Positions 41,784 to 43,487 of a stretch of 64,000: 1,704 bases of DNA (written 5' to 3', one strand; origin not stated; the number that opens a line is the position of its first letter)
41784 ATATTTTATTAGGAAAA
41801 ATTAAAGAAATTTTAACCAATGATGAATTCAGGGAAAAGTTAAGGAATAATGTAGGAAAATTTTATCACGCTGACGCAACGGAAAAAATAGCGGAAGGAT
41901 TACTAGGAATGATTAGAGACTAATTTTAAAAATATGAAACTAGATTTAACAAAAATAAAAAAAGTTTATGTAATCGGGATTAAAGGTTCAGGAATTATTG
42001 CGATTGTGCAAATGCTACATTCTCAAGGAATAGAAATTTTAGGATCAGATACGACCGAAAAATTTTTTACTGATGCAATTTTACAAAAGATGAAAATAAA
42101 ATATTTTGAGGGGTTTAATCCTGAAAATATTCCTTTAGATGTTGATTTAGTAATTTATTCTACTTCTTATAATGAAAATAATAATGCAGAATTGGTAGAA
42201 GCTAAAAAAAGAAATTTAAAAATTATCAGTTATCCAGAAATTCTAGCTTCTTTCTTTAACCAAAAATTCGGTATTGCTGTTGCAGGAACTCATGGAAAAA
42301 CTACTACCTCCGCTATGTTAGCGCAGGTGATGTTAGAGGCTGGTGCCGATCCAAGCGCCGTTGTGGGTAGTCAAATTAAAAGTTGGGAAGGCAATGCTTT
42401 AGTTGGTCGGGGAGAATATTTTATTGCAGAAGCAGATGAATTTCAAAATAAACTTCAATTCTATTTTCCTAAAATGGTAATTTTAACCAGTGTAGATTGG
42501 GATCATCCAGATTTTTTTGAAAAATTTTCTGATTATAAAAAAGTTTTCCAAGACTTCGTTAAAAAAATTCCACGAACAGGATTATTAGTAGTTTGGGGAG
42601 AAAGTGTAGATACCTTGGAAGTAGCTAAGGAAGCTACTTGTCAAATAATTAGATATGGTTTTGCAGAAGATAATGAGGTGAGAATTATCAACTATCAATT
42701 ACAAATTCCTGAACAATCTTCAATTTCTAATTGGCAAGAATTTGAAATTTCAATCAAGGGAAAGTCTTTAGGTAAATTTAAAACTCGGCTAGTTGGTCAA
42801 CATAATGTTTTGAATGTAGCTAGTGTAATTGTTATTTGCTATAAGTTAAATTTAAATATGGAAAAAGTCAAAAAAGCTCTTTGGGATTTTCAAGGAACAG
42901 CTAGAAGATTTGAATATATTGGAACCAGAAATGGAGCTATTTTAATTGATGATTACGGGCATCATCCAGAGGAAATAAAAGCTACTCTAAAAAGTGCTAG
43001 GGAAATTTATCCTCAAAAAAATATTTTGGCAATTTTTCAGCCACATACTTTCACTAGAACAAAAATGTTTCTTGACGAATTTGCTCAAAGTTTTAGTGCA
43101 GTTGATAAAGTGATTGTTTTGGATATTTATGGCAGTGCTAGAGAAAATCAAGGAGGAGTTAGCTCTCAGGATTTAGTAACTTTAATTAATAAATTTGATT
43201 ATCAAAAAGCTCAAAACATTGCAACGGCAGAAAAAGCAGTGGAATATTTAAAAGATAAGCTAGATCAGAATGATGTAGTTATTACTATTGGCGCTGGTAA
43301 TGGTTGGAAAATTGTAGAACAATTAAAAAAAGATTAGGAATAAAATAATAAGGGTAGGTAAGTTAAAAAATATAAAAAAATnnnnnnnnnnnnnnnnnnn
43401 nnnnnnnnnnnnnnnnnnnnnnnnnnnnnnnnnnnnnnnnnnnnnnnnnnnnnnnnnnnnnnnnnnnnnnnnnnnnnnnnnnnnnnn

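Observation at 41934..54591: CRISPR-Cas locus inserted between murC and murB inside the cell-wall synthesis gene cluster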

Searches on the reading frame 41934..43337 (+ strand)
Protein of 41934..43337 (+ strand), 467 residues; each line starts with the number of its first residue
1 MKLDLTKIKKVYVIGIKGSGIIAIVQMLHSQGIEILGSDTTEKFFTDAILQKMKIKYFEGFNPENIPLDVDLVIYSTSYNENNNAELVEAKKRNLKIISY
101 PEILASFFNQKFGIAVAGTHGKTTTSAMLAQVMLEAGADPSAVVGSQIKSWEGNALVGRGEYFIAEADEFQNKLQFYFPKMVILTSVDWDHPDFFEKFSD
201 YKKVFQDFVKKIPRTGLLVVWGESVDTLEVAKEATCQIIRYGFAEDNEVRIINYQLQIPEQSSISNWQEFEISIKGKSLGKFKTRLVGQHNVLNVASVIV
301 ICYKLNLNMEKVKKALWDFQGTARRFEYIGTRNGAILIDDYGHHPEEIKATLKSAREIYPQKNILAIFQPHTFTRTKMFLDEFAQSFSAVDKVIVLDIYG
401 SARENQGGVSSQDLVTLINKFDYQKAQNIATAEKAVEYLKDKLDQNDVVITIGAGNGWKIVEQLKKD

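Call 3: search_protein_families(library=pfam, proteins=[window:41934-43337:+])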
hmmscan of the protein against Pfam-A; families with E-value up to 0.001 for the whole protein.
window:41934-43337:+ (467 aa): 3 families
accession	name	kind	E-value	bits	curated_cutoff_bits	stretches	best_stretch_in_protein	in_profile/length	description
PF02875.26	Mur_ligase_C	-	9.7e-24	85.1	28.4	1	324-455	1-127/127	Mur ligase, glutamate ligase domain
PF08245.18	Mur_ligase_M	-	5.7e-22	79.1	24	1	116-301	1-199/200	Mur ligase middle domain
PF01225.30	Mur_ligase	-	5e-14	52.9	21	1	11-111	2-94/95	Mur ligase family, catalytic domain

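Call 14: find_encoding_contigs(protein=window:41934-43337:+, flank=10000, max_places=6)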
Protein window:41934-43337:+ (467 aa): 9 contigs read that carry it; 6 places shown.
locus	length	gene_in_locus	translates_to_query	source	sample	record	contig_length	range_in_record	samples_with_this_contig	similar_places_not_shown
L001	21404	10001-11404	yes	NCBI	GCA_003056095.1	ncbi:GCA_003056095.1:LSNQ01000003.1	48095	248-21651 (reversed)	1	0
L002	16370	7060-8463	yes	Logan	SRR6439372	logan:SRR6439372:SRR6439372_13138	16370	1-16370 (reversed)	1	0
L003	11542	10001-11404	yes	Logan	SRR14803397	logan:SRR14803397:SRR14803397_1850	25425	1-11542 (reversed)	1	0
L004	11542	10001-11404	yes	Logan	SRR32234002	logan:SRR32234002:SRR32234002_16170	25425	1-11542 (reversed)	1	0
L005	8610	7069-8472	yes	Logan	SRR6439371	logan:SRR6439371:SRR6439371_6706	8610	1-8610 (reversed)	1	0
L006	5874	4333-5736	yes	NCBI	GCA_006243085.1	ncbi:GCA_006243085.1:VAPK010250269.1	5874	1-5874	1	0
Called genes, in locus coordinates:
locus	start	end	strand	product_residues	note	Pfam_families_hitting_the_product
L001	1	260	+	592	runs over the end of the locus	PF00009:GTP_EFTU, PF22042:EF-G_D2 (faint), PF03144:GTP_EFTU_D2, PF00679:EFG_C, PF06421:LepA_C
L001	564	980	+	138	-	PF04977:DivIC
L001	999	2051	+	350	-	PF13623:SurA_N_2 (weak), PF13624:SurA_N_3, PF13616:Rotamase_3, PF13145:Rotamase_2 (weak), PF00639:Rotamase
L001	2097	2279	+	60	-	PF12797:Fer4_2 (weak), PF00037:Fer4 (weak), PF12837:Fer4_6 (weak), PF14697:Fer4_21 (weak), PF13370:Fer4_13, PF13459:Fer4_15 (weak)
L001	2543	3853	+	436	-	PF10459:Peptidase_S46 (faint), PF00089:Trypsin, PF13365:Trypsin_2, PF13180:PDZ_2, PF00595:PDZ (weak), PF17820:PDZ_6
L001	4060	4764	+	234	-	PF18900:DUF5656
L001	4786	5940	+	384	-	PF13365:Trypsin_2, PF13180:PDZ_2, PF17820:PDZ_6 (weak)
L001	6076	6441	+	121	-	PF01503:PRA-PH, PF03819:MazG (faint)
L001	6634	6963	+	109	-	PF13083:KH_KhpA-B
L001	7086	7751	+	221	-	PF01746:tRNA_m1G_MT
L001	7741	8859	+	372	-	PF01098:FTSW_RODA_SPOVE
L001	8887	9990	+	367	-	PF03033:Glyco_transf_28, PF04101:Glyco_tran_28_C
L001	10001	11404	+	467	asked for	PF01225:Mur_ligase, PF08245:Mur_ligase_M, PF02875:Mur_ligase_C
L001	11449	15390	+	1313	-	PF18501:REC1, PF21918:cas_Cpf1_2nd, PF22222:Cpf1_PI-like, PF18516:RuvC_1, PF18510:NUC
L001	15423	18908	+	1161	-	-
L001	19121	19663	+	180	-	PF01930:Cas_Cas4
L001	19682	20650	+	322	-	PF01867:Cas_Cas1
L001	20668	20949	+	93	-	PF09827:CRISPR_Cas2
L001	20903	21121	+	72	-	-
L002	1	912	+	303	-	?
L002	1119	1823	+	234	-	PF18900:DUF5656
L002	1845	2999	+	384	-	PF13365:Trypsin_2, PF13180:PDZ_2, PF17820:PDZ_6 (weak)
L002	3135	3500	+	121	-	PF01503:PRA-PH, PF03819:MazG (faint)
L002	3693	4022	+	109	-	PF13083:KH_KhpA-B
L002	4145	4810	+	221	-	PF01746:tRNA_m1G_MT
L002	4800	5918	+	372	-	PF01098:FTSW_RODA_SPOVE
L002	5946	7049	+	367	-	PF03033:Glyco_transf_28, PF04101:Glyco_tran_28_C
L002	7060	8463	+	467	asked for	PF01225:Mur_ligase, PF08245:Mur_ligase_M, PF02875:Mur_ligase_C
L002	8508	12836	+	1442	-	PF18501:REC1, PF18516:RuvC_1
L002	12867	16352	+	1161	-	-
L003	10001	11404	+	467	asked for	PF01225:Mur_ligase, PF08245:Mur_ligase_M, PF02875:Mur_ligase_C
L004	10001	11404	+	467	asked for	PF01225:Mur_ligase, PF08245:Mur_ligase_M, PF02875:Mur_ligase_C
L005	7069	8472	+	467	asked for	PF01225:Mur_ligase, PF08245:Mur_ligase_M, PF02875:Mur_ligase_C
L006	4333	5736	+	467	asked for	PF01225:Mur_ligase, PF08245:Mur_ligase_M, PF02875:Mur_ligase_C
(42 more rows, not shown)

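Call 16: find_related_loci(query=window:41934-43337:+, collection=genome_contigs, flank=10000)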
Query window:41934-43337:+ (467 aa) in genome_contigs; peptide patterns used: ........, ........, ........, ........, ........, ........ (x = any residue, [..] = any of these).
206 stretches matched a pattern; 130 encode a relative of the query (tblastn E <= 1e-3); the best 80 are kept; 80 distinct loci.
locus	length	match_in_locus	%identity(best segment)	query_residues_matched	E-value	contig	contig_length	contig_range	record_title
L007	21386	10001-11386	61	4-465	0e+0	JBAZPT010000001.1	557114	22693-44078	MAG: Parcubacteria group bacterium isolate SO_2017_SWC_36 scaffold_11_c1_LP-4_2017, whole genome shotgun sequence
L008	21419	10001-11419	62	1-467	0e+0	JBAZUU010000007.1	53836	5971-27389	MAG: Parcubacteria group bacterium isolate SO_2017_GW1_236 NODE_3165_length_53836_cov_16.644901_OW334_2017, whole genome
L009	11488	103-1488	57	3-467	0e+0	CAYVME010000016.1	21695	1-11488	MAG TPA_asm: uncultured Bdellovibrionales bacterium isolate SRP011637_co1_104 genome assembly, contig: NODE_665_length_2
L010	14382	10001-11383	57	3-464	0e+0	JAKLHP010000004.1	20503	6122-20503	MAG: Patescibacteria group bacterium isolate RA.bin66 RA.bin66_4, whole genome shotgun sequence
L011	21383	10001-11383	58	3-466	0e+0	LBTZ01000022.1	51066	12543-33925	MAG: Parcubacteria group bacterium GW2011_GWD2_38_11 US70_C0022, whole genome shotgun sequence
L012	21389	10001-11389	56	3-466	0e+0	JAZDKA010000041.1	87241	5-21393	MAG: Patescibacteria group bacterium isolate MEGAHIT-group-0.51 k141_3822822, whole genome shotgun sequence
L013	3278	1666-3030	58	3-464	0e+0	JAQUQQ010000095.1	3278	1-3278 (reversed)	MAG: Candidatus Moraniibacteriota bacterium isolate STD1_53 NODE_142622_length_3278_cov_7.645827_Sandtown_D1, whole geno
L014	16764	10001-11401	57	3-465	0e+0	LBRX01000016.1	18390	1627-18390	MAG: Candidatus Moranbacteria bacterium GW2011_GWE2_36_40 US16_C0016, whole genome shotgun sequence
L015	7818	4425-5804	56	1-467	0e+0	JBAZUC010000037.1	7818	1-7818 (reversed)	MAG: Parcubacteria group bacterium isolate SO_2017_GW1_218 NODE_34930_length_7818_cov_1.352230_OW334_2017, whole genome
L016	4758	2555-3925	55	3-466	0e+0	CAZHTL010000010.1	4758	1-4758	MAG TPA_asm: uncultured Bdellovibrionales bacterium isolate SRP231805_co4_149 genome assembly, contig: k141_7430, whole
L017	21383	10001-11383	57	3-466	0e+0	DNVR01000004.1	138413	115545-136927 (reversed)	MAG TPA_asm: Candidatus Moraniibacteriota bacterium isolate UBA12142 contig_41, whole genome shotgun sequence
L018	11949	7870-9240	56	3-466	0e+0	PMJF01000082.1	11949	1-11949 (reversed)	MAG: Candidatus Moraniibacteriota bacterium isolate fen_1326 73.20120600_E3D.118_contig_13988, whole genome shotgun sequ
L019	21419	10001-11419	57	3-464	0e+0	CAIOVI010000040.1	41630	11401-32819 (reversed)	uncultured bacterium isolate MJ110830A_bin-153 genome assembly, contig: bin-153:40/63, whole genome shotgun sequence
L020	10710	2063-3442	57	3-464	0e+0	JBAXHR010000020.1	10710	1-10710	MAG: Candidatus Moraniibacteriota bacterium isolate ELA328 MAG328_20, whole genome shotgun sequence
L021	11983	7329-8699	56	3-466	0e+0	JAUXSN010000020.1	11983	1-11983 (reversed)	MAG: Candidatus Moraniibacteriota bacterium isolate C12_metabat.bin.94 C12_k141_24701, whole genome shotgun sequence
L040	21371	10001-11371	55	1-464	5e-171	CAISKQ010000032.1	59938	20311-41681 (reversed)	uncultured bacterium isolate LJ_bin-4100 genome assembly, contig: bin-4100:32/67, whole genome shotgun sequence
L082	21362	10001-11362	47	9-464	2e-144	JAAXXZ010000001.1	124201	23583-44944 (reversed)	MAG: Candidatus Moraniibacteriota bacterium isolate W9_Combined_metabat2_155 W9_Combined_metabat2_155_NODE_80, whole gen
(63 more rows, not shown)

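Call 20: search_protein_families(library=pfam, proteins=[L008:11526-14303:+, L019:11702-13243:+, L019:13271-14929:+, L019:14957-15670:+, L040:13094-14281:+, L040:14312-15607:+, L007:11408-11974:+, L007:11993-12727:+, L082:11390-13087:+, L020:5095-6390:+])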
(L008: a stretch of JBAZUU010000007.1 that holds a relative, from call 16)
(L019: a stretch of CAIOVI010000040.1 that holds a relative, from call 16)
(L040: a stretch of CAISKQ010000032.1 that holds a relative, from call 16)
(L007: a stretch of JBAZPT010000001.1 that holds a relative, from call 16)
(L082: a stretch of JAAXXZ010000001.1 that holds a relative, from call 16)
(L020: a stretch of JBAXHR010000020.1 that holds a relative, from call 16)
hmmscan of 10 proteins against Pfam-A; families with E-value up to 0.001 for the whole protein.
L008:11526-14303:+ (925 aa): 5 families
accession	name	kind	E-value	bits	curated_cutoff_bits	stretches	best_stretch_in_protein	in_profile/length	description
PF00122.25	E1-E2_ATPase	-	3.8e-50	170.4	28.1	1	115-307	2-180/181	E1-E2 ATPase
PF00689.26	Cation_ATPase_C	-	1.2e-38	133.1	27.3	1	738-922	1-173/175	Cation transporting ATPase, C-terminus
PF13246.12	Cation_ATPase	-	1.4e-19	70.3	21.7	1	388-473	1-88/91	Cation transport ATPase (P-type)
PF00690.31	Cation_ATPase_N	-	5.7e-18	64.8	20.4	1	9-74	2-68/69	Cation transporter/ATPase, N-terminus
PF00702.32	Hydrolase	-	1.8e-16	61.6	26.4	1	520-668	68-191/191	haloacid dehalogenase-like hydrolase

L019:11702-13243:+ (513 aa): 2 families
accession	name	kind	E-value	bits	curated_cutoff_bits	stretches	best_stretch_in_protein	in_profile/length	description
PF13231.12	PMT_2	-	2.7e-19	70.4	26.1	1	68-198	2-131/160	Dolichyl-phosphate-mannose-protein mannosyltransferase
PF02366.24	PMT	-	5.5e-10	39.7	22.7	1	65-243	60-231/245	Dolichyl-phosphate-mannose-protein mannosyltransferase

L019:13271-14929:+ (552 aa): 0 families

L019:14957-15670:+ (237 aa): 0 families

L040:13094-14281:+ (395 aa): 0 families

L040:14312-15607:+ (431 aa): 0 families

L007:11408-11974:+ (188 aa): 1 family
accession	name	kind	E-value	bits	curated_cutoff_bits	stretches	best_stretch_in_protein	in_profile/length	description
PF01797.21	Y1_Tnp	-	3.5e-07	30.8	23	0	116-171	61-120/121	Transposase IS200 like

L007:11993-12727:+ (244 aa): 0 families

L082:11390-13087:+ (565 aa): 0 families

L020:5095-6390:+ (431 aa): 2 families
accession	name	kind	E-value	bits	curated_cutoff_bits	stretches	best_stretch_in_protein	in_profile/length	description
PF13173.12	AAA_14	-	5e-33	114.3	27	1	37-173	2-129/129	AAA domain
PF13635.12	DUF4143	-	1.9e-21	76.9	28.1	1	232-368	2-152/160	Domain of unknown function (DUF4143)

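Call 22: find_related_loci(query=window:41934-43337:+, collection=metagenome_contigs, flank=10000)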
Query window:41934-43337:+ (467 aa) in metagenome_contigs; peptide patterns used: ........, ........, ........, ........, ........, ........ (x = any residue, [..] = any of these).
273 stretches matched a pattern; 136 encode a relative of the query (tblastn E <= 1e-3); the best 80 are kept; 80 distinct loci.
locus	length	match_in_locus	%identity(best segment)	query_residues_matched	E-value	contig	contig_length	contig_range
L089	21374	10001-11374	66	3-460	0e+0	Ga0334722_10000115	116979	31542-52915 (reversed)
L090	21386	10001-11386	61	4-465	0e+0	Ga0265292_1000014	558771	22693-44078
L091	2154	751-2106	61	3-465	0e+0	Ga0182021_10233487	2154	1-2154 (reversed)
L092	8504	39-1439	61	1-465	0e+0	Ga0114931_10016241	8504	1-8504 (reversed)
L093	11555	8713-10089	60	3-465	0e+0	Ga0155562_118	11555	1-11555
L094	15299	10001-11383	60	3-467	0e+0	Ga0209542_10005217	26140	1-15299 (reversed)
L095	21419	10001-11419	62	1-467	0e+0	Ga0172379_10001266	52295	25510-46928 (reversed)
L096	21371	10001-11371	63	3-466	0e+0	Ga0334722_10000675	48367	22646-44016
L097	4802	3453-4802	59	3-454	0e+0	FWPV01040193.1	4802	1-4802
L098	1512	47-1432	57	3-467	0e+0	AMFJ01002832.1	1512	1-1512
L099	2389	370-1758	57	1-464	0e+0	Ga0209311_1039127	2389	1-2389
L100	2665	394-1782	57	1-464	0e+0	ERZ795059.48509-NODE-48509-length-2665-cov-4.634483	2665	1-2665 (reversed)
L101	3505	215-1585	57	3-466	0e+0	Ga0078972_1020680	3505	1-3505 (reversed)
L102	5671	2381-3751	57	3-466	0e+0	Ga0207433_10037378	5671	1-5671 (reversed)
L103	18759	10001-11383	58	3-466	0e+0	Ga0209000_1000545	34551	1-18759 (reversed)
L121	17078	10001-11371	55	3-466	1e-176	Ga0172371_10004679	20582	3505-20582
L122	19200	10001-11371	54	3-466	2e-176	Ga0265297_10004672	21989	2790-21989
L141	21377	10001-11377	56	1-466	6e-179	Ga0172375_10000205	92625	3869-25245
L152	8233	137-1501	48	3-460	4e-151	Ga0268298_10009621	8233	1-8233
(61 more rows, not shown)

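Call 61: search_protein_families(library=pfam, proteins=[L141:11390-12052:+, L141:12481-13137:-, L141:13458-14324:+, L141:19573-20172:+, L141:20141-21007:+, L152:1611-3563:+, L152:3766-6288:+, L122:12500-13294:+, L122:13299-14312:+, L121:11389-12351:+], max_evalue=0.001)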
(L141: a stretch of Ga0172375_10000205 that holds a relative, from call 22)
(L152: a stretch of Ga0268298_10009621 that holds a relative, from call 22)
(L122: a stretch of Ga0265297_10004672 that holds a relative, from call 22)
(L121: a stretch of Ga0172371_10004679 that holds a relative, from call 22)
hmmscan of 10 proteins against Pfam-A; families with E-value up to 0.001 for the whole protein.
L141:11390-12052:+ (220 aa): 1 family
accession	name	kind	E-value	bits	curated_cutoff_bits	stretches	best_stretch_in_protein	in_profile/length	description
PF11554.13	DUF3232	-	5.4e-08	33.5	27.4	1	80-156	34-111/152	Protein of unknown function (DUF3232)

L141:12481-13137:- (218 aa): 0 families

L141:13458-14324:+ (288 aa): 1 family
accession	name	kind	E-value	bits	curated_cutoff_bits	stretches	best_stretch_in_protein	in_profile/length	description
PF01978.25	TrmB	-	6e-11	42.5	25.6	1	42-104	1-62/68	Sugar-specific transcriptional regulator TrmB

L141:19573-20172:+ (199 aa): 0 families

L141:20141-21007:+ (288 aa): 2 families
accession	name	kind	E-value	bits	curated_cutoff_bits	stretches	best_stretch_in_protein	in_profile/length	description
PF00733.27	Asn_synthase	-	1.1e-24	88.3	21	2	66-206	19-153/354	Asparagine synthase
PF02540.23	NAD_synthase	-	2.4e-07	30.6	21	1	62-186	16-137/242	NAD synthase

L152:1611-3563:+ (650 aa): 0 families

L152:3766-6288:+ (840 aa): 1 family
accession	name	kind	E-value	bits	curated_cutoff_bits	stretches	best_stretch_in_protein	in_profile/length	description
PF00544.25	Pectate_lyase_4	-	8.1e-05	22.8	24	1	319-460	54-187/211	Pectate lyase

L122:12500-13294:+ (264 aa): 1 family
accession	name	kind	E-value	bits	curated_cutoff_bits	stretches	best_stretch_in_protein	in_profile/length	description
PF00300.27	His_Phos_1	-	9e-08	32.4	21.7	1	24-220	3-171/194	Histidine phosphatase superfamily (branch 1)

L122:13299-14312:+ (337 aa): 0 families

L121:11389-12351:+ (320 aa): 0 families

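Call 87: search_protein_families(library=ncbifam, proteins=[window:41934-43337:+], max_evalue=0.001)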
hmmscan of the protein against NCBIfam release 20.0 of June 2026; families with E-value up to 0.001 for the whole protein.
window:41934-43337:+ (467 aa): 22 families
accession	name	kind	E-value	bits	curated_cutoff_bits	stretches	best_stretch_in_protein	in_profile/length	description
TIGR01082.1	murC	equivalog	1.4e-137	459.4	335.1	1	10-463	1-447/449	UDP-N-acetylmuramate--L-alanine ligase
NF011171.0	PRK14573.1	equivalog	1.5e-78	264.6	1015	1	9-465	5-445/809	bifunctional UDP-N-acetylmuramate--L-alanine ligase/D-alanine--D-alanine ligase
TIGR01081.1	mpl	equivalog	1e-52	179.7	388.7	1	11-397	2-386/448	UDP-N-acetylmuramate:L-alanyl-gamma-D-glutamyl-meso-diaminopimelate ligase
NF053645.1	pMurC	equivalog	3.5e-34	118.3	560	2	268-453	298-482/492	pseudomurein biosynthesis peptide ligase pMurC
TIGR01087.1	murD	equivalog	1e-27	97.3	211.95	1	10-340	1-322/441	UDP-N-acetylmuramoyl-L-alanine--D-glutamate ligase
NF001126.0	PRK00139.1-4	equivalog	7.8e-26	90.6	373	1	180-367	195-373/486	UDP-N-acetylmuramoyl-L-alanyl-D-glutamate--2,6-diaminopimelate ligase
TIGR01085.1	murE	subfamily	2.7e-22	79.4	257.3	2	180-455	179-447/472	UDP-N-acetylmuramyl-tripeptide synthetase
NF001124.0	PRK00139.1-2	equivalog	7e-22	77.8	476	1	183-455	203-468/500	UDP-N-acetylmuramoyl-L-alanyl-D-glutamate--2,6-diaminopimelate ligase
NF008896.0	PRK11929.1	equivalog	2.6e-20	71.9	1023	1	181-368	204-391/965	bifunctional UDP-N-acetylmuramoyl-L-alanyl-D-glutamate--2,6-diaminopimelate ligase MurE/UDP-N-acetylmuramoyl-tripeptide--D-alanyl-D-alanine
NF053648.1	pMurE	equivalog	3.7e-20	72.1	600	1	179-454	190-451/464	pseudomurein biosynthesis peptide ligase pMurE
TIGR01143.1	murF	subfamily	3.9e-16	59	288.6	1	108-364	72-327/418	UDP-N-acetylmuramoyl-tripeptide--D-alanyl-D-alanine ligase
NF001123.0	PRK00139.1-1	equivalog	4.2e-16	58.7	586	1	180-456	198-466/493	UDP-N-acetylmuramoyl-L-alanyl-D-glutamate--2,6-diaminopimelate ligase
NF010628.0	PRK14022.1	equivalog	3.2e-14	52.5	536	1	218-455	238-456/483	UDP-N-acetylmuramoyl-L-alanyl-D-glutamate--L-lysine ligase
TIGR02068.2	cya_phycin_syn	equivalog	1.1e-12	46.9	850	1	185-452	571-847/862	cyanophycin synthetase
NF053647.1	pMurD2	equivalog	1.3e-12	47.4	550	1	10-139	2-127/405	pseudomurein biosynthesis peptide ligase pMurD2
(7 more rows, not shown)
